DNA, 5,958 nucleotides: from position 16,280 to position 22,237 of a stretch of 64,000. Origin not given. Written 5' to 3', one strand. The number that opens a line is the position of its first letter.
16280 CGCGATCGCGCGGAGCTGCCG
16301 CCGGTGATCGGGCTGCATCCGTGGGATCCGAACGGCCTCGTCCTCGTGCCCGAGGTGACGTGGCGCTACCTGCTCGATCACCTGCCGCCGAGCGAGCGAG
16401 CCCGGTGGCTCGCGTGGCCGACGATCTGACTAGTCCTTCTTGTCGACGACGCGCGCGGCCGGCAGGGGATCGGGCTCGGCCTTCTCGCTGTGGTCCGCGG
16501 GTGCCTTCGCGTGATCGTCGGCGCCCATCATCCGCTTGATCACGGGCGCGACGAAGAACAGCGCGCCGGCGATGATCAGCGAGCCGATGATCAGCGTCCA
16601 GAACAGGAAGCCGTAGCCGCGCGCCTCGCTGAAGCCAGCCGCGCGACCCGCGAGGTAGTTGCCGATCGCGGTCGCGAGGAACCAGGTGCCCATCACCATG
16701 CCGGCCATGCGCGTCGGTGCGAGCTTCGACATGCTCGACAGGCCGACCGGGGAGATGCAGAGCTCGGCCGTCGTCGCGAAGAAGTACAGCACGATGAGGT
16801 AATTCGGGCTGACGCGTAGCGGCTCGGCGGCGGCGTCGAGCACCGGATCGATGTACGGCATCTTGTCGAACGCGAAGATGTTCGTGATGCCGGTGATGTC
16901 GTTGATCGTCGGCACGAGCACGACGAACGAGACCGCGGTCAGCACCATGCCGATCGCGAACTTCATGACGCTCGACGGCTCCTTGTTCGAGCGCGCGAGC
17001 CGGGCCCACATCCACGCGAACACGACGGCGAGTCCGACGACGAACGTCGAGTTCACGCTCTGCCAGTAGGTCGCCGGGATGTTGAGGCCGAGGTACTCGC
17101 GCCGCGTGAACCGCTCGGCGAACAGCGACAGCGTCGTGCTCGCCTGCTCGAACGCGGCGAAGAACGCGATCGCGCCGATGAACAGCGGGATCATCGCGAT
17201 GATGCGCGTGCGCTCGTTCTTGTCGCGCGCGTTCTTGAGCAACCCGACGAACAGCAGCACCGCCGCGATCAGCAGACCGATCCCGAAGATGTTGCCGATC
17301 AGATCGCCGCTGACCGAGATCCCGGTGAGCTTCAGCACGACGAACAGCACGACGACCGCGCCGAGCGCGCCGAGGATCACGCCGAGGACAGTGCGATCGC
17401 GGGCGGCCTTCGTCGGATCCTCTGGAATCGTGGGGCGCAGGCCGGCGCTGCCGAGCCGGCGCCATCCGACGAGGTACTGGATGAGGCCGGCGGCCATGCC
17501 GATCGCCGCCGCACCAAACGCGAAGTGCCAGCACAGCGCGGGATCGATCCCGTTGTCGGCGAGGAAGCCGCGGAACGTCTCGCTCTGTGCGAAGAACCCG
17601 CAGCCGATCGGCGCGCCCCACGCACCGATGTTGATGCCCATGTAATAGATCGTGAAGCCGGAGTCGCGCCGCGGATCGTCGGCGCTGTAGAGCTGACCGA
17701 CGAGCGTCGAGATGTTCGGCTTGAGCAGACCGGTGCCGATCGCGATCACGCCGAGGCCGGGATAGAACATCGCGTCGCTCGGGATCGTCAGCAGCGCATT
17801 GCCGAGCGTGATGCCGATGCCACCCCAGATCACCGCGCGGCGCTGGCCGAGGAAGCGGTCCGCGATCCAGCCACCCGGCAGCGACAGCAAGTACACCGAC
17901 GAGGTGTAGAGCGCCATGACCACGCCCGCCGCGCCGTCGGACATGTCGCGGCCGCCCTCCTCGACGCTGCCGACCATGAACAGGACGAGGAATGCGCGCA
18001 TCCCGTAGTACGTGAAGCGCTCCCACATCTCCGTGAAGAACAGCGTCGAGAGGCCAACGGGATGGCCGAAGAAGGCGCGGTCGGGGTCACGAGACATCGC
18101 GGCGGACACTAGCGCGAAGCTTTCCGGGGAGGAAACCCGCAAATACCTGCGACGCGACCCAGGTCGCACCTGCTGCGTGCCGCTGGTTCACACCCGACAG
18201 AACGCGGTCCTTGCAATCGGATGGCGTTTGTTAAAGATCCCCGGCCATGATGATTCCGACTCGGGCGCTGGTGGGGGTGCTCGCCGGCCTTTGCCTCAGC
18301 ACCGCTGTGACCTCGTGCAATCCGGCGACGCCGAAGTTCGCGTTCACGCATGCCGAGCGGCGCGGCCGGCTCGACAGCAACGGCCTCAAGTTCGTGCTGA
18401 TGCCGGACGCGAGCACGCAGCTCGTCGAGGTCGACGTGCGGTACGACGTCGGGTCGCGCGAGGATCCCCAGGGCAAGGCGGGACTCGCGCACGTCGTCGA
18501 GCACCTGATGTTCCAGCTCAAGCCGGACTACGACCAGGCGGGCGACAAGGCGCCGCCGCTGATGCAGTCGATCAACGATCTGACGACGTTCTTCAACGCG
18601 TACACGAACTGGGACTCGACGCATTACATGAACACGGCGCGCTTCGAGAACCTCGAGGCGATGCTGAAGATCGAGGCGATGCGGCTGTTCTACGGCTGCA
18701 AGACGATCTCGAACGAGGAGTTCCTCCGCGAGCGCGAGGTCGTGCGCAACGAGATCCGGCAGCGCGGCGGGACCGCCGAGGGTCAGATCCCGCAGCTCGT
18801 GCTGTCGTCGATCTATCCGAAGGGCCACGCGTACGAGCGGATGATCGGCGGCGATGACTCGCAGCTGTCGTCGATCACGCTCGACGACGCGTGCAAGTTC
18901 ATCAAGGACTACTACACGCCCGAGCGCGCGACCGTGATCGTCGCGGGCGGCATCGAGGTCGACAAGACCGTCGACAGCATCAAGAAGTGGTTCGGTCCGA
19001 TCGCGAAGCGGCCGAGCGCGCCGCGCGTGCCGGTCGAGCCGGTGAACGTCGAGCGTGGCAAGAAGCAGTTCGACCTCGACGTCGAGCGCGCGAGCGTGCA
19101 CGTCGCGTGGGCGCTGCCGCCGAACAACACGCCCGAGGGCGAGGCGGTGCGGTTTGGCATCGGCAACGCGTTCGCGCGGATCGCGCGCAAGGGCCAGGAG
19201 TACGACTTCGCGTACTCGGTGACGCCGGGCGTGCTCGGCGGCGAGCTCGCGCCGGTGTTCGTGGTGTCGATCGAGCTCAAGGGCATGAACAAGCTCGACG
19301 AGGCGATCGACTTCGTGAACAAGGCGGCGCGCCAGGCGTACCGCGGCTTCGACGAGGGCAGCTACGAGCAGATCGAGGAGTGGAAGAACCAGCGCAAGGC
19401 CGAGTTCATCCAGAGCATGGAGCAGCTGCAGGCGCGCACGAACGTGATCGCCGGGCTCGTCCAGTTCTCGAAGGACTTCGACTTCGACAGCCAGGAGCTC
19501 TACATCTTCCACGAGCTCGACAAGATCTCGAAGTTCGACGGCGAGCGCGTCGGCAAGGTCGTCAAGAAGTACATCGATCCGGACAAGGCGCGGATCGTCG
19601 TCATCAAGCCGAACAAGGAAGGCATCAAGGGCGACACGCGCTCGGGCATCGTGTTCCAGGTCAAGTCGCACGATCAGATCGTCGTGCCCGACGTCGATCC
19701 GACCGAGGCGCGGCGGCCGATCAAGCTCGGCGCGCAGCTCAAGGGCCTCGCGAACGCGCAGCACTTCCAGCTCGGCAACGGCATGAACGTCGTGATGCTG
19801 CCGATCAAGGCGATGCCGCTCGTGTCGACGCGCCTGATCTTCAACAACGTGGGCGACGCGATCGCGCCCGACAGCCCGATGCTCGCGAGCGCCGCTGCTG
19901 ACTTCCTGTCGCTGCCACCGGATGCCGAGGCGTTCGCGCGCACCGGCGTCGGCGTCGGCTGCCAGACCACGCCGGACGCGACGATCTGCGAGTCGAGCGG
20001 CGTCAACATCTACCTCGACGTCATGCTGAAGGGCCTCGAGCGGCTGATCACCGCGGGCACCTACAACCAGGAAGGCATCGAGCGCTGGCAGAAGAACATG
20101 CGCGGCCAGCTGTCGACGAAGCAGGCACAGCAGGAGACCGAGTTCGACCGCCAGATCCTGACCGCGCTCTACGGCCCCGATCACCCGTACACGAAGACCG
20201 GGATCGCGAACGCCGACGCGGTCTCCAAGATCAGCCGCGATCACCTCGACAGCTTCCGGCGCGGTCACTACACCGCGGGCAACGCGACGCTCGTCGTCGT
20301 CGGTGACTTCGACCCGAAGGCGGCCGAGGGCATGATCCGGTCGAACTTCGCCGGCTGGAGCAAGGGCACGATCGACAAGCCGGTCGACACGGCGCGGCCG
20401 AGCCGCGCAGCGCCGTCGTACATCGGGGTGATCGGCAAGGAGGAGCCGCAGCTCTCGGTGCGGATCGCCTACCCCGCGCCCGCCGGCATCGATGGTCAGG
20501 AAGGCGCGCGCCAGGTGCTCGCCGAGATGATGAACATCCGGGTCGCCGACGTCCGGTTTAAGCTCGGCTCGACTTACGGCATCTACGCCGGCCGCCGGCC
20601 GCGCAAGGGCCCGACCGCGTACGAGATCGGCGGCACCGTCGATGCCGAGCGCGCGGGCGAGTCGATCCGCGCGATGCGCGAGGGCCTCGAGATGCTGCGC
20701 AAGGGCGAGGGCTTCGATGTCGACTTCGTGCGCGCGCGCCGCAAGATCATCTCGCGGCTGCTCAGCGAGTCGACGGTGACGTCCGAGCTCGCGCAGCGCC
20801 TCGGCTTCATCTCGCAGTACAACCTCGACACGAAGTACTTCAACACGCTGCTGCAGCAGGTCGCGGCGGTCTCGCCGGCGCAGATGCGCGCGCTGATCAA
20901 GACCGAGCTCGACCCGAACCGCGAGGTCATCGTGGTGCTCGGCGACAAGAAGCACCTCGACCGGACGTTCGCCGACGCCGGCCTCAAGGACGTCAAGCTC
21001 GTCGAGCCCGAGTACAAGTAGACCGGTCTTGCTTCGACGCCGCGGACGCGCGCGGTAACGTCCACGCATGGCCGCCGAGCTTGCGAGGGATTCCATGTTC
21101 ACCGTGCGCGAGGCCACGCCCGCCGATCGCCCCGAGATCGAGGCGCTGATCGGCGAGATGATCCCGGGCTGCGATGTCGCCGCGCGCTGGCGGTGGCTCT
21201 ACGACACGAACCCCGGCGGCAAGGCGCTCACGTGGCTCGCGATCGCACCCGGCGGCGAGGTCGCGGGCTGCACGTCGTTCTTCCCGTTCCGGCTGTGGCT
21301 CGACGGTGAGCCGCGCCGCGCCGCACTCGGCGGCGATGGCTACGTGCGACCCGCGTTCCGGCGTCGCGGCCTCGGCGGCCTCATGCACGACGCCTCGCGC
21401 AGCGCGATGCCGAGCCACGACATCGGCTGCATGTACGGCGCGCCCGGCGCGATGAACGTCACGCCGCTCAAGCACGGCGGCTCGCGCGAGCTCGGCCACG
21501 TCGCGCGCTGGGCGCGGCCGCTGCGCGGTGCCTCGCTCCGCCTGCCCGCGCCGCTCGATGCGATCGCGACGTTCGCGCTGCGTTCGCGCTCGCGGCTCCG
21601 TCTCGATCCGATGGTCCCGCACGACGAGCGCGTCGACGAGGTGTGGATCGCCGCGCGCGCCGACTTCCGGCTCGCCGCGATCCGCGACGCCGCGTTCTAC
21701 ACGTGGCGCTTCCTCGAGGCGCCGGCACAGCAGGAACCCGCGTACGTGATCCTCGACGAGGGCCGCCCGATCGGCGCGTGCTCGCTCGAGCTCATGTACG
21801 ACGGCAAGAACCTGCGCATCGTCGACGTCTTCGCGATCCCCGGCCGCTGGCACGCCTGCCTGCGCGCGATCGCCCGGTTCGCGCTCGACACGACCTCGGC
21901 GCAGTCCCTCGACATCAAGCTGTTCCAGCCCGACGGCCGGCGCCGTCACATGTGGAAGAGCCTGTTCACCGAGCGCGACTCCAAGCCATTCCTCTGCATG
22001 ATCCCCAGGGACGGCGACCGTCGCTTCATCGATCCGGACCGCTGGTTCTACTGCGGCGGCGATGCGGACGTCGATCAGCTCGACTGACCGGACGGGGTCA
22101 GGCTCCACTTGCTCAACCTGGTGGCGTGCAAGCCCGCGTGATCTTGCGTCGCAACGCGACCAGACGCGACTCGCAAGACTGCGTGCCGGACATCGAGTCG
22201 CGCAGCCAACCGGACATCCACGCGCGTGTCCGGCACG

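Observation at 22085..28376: Family of long palindromic MITE/REP-like elements whose termini coincide with flanking stop and start codons, bracketing the M4 protease gene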

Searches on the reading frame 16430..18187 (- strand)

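Call 52: search_protein_families(library=pfam, proteins=[window:16430-18187:-], max_evalue=0.0001)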
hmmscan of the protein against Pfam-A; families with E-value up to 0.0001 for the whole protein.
window:16430-18187:- (585 aa): 2 families
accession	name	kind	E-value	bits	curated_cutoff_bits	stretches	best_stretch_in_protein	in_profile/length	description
PF00854.27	PTR2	-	8.7e-64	216.3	27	1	117-519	2-378/392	POT family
PF07690.21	MFS_1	-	2.6e-14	53.3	33.4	1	81-367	28-300/347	Major Facilitator Superfamily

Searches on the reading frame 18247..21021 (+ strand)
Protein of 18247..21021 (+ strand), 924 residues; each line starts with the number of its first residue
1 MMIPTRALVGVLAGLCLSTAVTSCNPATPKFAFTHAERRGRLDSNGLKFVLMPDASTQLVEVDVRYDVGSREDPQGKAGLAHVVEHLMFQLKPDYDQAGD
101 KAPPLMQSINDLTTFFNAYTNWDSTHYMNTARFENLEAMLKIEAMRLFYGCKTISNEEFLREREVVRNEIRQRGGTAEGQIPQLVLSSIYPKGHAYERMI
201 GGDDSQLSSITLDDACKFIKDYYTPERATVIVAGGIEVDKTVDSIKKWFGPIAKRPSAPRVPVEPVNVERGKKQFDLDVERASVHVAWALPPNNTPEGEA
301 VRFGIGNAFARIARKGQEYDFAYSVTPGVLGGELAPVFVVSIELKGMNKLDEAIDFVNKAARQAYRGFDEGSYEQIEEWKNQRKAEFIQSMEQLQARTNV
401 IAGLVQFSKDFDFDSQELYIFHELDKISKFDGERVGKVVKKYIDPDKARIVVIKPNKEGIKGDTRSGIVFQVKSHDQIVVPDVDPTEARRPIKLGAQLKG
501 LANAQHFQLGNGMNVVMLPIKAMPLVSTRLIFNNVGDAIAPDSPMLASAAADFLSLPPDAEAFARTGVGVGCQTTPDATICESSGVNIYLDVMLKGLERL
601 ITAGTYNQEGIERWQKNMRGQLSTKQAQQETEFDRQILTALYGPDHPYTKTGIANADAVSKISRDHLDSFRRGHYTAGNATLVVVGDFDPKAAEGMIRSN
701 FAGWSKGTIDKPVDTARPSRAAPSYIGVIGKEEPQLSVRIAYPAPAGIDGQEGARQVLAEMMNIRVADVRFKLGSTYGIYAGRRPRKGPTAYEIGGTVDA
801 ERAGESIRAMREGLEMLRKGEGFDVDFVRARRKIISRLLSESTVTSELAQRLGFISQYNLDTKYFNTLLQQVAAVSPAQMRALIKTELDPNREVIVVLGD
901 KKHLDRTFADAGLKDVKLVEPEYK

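Call 9: search_protein_families(library=pfam, proteins=[window:18247-21021:+])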
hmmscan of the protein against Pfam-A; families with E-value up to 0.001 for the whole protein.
window:18247-21021:+ (924 aa): 2 families
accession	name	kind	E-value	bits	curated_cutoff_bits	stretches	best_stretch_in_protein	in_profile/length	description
PF05193.26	Peptidase_M16_C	-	1.4e-36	126.5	23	2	661-824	1-170/181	Peptidase M16 inactive domain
PF00675.25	Peptidase_M16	-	4.8e-11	43.2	22.3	1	50-173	3-119/149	Insulinase (Peptidase family M16)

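Call 50: find_encoding_contigs(protein=window:18247-21021:+, flank=10000, max_places=3)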
Protein window:18247-21021:+ (924 aa): 1 contig read that carries it; 1 place shown.
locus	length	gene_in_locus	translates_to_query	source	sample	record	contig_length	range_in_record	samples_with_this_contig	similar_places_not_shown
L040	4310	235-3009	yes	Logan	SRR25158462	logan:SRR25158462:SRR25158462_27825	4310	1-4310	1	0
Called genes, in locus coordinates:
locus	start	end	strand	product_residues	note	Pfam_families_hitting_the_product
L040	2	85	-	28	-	?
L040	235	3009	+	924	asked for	PF00675:Peptidase_M16, PF05193:Peptidase_M16_C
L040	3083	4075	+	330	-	PF00583:Acetyltransf_1 (faint)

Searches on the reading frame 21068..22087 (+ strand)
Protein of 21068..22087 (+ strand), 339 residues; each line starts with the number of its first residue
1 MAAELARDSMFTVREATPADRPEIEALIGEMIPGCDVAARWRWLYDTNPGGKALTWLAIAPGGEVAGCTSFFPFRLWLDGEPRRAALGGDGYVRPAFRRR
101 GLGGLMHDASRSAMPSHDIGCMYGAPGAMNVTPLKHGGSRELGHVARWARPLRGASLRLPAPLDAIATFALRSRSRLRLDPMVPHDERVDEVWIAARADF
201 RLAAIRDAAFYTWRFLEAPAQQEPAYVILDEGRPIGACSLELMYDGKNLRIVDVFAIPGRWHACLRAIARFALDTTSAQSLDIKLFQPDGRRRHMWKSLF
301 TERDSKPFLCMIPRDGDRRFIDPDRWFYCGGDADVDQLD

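Call 9: search_protein_families(library=pfam, proteins=[window:21068-22087:+])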
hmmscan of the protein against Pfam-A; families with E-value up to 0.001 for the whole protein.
window:21068-22087:+ (339 aa): 1 family
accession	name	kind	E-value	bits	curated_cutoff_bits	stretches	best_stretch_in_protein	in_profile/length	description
PF00583.31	Acetyltransf_1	-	8.3e-07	29.7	20.7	0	51-117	33-91/116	Acetyltransferase (GNAT) family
